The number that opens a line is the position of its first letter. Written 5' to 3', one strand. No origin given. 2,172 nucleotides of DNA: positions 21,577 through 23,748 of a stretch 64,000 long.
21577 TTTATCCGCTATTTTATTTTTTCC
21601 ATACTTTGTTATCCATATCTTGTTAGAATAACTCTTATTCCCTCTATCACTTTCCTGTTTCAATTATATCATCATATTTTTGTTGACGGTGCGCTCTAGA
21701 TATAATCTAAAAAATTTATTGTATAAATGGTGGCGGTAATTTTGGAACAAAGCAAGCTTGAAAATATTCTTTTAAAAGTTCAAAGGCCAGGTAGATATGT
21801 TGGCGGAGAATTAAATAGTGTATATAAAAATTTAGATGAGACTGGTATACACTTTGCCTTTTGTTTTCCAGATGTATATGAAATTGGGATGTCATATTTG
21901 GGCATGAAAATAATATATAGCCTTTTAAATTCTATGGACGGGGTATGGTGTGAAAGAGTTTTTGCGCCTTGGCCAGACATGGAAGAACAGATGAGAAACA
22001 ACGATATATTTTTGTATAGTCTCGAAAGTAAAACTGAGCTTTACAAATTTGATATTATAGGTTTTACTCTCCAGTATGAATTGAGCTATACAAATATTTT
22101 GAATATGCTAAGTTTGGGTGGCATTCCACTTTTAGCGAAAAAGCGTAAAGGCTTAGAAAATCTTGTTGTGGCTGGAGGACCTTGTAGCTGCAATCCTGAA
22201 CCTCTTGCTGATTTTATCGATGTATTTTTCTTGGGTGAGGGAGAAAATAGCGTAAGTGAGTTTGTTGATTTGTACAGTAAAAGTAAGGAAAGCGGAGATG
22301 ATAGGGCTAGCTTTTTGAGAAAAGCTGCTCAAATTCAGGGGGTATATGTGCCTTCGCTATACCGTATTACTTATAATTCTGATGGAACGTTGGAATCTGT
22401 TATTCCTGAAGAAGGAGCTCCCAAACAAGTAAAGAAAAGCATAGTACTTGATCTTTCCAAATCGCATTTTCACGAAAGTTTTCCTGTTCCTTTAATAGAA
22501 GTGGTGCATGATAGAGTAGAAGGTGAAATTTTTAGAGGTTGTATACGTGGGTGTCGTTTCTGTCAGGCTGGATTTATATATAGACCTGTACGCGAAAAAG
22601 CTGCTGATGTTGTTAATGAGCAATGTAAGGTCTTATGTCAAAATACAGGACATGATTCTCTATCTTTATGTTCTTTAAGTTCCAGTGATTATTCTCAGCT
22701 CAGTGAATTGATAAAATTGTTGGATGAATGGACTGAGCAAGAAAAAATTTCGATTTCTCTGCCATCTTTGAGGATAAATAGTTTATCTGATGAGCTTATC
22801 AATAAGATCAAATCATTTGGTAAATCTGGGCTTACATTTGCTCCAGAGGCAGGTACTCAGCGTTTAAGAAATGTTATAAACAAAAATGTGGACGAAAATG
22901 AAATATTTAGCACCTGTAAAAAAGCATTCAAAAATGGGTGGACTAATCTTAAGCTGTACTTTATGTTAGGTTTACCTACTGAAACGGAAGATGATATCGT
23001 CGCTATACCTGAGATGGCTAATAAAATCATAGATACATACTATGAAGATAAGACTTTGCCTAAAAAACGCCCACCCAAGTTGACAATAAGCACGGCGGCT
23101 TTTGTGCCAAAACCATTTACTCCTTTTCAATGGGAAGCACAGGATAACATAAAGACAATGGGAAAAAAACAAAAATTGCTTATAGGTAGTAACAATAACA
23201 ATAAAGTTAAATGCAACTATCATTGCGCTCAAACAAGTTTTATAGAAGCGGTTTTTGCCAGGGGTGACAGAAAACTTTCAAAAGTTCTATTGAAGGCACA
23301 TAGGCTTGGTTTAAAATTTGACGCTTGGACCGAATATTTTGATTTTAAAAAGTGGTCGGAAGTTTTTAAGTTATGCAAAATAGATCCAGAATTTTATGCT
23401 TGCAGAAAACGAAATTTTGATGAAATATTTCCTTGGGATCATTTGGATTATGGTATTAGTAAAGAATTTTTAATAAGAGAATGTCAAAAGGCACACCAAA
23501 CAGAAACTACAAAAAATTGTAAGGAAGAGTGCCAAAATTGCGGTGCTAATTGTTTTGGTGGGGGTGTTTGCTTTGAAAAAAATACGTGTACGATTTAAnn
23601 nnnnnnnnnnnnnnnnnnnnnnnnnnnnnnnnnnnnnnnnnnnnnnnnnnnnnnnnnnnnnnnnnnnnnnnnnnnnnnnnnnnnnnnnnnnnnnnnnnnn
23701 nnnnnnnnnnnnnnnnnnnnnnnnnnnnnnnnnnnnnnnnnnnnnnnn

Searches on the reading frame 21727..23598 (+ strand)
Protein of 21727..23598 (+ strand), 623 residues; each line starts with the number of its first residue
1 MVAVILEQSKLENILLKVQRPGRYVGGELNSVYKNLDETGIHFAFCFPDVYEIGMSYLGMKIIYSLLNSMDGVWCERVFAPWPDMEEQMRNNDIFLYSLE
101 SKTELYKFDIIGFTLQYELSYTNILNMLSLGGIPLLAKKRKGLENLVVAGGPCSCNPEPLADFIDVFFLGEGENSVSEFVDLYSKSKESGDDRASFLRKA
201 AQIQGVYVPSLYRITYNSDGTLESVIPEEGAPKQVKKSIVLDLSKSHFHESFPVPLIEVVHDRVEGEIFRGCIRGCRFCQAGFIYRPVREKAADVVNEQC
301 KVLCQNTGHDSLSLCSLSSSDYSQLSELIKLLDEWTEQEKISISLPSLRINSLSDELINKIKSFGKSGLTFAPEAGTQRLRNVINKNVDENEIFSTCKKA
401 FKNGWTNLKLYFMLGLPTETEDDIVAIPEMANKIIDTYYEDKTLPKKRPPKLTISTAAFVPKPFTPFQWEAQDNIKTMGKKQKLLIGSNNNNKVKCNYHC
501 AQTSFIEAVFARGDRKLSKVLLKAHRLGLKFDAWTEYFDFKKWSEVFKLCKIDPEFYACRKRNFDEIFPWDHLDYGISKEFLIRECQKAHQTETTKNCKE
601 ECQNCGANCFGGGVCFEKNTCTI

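Call 8: search_protein_families(library=pfam, proteins=[window:21727-23598:+], max_evalue=0.00001)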
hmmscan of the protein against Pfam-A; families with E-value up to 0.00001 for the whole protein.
window:21727-23598:+ (623 aa): 2 families
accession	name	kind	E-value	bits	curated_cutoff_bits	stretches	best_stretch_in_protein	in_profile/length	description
PF19864.5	Radical_SAM_N2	-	1e-65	220.2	29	1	59-209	1-151/151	Radical SAM proteins, N-terminal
PF04055.27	Radical_SAM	-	1.8e-18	67.7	29.5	1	268-427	3-162/166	Radical SAM superfamily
